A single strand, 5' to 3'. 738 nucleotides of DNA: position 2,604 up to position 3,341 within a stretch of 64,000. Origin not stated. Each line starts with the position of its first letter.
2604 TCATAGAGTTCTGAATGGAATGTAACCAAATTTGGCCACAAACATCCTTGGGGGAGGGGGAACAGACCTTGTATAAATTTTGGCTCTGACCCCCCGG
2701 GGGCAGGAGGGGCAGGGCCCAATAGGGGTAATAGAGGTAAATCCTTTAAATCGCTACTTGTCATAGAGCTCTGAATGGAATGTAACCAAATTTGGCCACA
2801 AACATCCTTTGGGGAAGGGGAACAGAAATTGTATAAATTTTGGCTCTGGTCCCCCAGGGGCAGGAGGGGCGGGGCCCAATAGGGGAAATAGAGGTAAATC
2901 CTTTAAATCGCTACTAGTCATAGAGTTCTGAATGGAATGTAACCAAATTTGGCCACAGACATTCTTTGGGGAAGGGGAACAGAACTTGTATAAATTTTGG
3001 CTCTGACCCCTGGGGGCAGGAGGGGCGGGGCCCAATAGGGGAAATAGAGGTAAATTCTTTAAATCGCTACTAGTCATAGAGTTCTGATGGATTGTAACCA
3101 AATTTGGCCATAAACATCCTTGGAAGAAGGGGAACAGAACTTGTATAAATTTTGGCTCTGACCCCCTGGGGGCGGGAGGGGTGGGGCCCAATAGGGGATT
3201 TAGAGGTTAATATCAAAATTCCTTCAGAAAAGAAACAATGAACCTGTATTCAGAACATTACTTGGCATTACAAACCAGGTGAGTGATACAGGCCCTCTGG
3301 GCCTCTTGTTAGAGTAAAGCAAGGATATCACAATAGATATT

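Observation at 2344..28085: One hairpin head and tail module carrying two unrelated satellites: modular rolling-circle (Helentron/HINE-like) elements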

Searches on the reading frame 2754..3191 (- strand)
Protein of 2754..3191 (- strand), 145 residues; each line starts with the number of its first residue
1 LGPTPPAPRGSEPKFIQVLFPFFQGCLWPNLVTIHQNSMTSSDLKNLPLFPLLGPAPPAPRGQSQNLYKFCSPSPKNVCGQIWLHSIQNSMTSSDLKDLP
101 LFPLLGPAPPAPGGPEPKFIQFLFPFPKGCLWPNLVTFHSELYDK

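Call 39: find_homologous_proteins(query=window:2754-3191:-, max_evalue=0.00001)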
Query window:2754-3191:-: 459 candidates shared short words with the query, none scored E <= 0.00001.
